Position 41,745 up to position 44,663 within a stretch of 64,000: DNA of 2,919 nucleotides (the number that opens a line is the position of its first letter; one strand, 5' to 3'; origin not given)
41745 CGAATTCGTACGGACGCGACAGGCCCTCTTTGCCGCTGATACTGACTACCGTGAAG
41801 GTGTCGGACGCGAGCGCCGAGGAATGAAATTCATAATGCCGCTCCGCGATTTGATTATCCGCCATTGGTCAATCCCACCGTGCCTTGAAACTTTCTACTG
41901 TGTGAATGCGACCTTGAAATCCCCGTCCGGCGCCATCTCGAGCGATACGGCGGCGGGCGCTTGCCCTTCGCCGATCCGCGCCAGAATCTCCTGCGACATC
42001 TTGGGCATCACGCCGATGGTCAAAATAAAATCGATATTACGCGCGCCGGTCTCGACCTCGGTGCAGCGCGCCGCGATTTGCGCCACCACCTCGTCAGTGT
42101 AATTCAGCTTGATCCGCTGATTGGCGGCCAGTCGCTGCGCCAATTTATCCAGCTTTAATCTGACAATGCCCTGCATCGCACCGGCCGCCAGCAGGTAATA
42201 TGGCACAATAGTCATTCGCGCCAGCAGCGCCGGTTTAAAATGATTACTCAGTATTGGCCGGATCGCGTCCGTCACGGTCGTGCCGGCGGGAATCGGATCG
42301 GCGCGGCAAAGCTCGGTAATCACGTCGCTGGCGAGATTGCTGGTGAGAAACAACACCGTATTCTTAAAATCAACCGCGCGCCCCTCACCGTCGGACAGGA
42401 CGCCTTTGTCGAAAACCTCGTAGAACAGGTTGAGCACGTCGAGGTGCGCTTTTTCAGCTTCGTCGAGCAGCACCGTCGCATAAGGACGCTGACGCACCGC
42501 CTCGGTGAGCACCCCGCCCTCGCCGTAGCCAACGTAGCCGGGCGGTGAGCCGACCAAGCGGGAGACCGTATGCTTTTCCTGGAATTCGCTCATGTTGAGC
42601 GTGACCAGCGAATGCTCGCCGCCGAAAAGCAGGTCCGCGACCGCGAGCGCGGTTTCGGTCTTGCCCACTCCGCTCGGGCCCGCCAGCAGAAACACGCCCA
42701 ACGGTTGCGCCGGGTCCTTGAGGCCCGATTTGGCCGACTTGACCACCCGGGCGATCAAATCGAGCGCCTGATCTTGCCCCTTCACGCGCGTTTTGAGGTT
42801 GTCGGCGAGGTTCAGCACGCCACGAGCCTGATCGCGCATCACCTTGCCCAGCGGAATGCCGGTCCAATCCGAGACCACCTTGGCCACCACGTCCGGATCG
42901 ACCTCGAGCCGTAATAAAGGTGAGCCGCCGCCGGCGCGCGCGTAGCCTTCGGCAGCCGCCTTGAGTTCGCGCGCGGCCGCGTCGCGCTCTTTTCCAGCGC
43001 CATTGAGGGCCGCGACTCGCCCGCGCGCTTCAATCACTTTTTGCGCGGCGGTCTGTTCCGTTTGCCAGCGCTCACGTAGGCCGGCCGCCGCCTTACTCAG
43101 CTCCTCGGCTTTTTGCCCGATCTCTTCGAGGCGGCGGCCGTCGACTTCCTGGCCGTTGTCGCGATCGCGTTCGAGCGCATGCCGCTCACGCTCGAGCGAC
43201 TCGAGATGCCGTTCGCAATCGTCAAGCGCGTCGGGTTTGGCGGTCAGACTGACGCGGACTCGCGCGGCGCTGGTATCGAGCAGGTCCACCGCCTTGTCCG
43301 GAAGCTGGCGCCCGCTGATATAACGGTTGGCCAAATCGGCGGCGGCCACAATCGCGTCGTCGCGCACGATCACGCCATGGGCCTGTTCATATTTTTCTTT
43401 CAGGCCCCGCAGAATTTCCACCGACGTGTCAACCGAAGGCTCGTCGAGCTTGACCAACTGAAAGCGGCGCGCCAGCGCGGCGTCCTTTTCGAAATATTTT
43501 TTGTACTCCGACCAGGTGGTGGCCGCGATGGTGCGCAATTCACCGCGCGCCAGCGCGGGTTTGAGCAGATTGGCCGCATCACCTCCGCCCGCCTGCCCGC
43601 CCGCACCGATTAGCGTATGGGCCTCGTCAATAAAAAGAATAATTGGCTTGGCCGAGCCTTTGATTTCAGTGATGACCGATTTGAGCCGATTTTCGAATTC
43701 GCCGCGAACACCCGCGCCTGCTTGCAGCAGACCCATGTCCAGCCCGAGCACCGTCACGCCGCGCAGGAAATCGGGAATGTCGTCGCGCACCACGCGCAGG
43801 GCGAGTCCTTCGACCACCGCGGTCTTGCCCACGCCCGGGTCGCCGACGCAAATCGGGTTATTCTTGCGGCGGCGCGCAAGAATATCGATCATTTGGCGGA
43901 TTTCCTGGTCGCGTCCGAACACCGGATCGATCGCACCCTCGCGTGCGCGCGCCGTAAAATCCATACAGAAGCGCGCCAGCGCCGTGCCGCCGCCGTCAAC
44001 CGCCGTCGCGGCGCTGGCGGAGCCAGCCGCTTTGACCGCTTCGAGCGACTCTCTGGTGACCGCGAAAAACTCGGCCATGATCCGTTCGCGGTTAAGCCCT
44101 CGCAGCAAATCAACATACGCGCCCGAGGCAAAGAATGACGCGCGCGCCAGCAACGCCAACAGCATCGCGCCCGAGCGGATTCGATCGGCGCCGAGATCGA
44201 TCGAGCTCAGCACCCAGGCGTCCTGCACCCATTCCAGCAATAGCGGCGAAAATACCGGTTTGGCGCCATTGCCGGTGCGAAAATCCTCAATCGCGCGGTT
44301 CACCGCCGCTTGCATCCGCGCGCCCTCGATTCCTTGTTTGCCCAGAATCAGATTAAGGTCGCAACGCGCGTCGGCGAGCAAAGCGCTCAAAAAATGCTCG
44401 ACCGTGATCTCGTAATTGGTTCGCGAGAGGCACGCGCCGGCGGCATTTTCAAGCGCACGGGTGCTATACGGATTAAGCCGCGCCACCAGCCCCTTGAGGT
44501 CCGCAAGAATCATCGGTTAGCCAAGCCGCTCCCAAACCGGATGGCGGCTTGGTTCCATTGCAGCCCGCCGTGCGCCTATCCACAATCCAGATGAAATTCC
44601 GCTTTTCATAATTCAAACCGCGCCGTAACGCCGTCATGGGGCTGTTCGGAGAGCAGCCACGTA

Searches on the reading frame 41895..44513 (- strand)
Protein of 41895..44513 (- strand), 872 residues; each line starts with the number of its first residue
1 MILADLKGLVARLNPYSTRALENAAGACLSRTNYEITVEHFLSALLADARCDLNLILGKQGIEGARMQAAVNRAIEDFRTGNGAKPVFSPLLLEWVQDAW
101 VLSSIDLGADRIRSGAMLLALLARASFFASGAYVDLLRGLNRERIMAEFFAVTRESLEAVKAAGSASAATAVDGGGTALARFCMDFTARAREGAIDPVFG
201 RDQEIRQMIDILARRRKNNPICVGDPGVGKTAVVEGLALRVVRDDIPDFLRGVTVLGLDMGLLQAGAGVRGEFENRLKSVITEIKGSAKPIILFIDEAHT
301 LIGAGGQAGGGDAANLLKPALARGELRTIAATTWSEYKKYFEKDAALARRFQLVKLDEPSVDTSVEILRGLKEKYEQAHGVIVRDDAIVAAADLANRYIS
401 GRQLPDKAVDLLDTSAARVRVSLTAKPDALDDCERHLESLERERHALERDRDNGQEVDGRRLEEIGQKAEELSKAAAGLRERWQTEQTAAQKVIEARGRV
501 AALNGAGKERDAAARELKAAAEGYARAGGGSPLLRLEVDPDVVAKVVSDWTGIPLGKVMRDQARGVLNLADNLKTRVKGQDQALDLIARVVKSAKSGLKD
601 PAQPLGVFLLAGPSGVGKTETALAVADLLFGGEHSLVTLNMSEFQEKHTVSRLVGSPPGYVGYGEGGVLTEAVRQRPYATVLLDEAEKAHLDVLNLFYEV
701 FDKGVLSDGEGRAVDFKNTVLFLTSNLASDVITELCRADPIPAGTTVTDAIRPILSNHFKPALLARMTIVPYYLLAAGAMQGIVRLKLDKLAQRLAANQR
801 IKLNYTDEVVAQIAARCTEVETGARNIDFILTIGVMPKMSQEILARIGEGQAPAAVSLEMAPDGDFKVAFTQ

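Call 12: search_protein_families(library=pfam, proteins=[window:41895-44513:-], max_evalue=0.001)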
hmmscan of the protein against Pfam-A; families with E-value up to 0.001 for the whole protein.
window:41895-44513:- (872 aa): 10 families
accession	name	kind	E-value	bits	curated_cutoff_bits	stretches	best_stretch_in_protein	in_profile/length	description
PF07724.20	AAA_2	-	5.1e-50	170.2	27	1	604-769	2-165/166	AAA domain (Cdc48 subfamily)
PF17871.7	AAA_lid_9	-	1.3e-31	109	22.8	1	360-456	1-97/104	AAA lid domain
PF00004.35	AAA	-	4.7e-17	63.1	21.2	2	222-333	3-109/131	ATPase family associated with various cellular activities (AAA)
PF10431.15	ClpB_D2-small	-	8e-15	55.1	21.9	1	776-846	2-71/81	C-terminal, D2-small domain, of ClpB protein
PF13191.12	AAA_16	-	4.7e-10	40.6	32.6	1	198-244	2-51/167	AAA ATPase domain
PF07728.20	AAA_5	-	3.2e-09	37.4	22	1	608-726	2-122/139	AAA domain (dynein-related subfamily)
PF13401.12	AAA_22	-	4.3e-07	30.7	27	0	216-301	4-96/130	AAA domain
PF20720.3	nSTAND3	-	0.00015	21.9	27.2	0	204-244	6-44/155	Novel STAND NTPase 3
PF13481.12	AAA_25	-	0.00049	20.2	27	0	221-290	37-104/195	AAA domain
PF01637.24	ATPase_2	-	0.00058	20.2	33.2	0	274-377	95-201/225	ATPase domain predominantly from Archaea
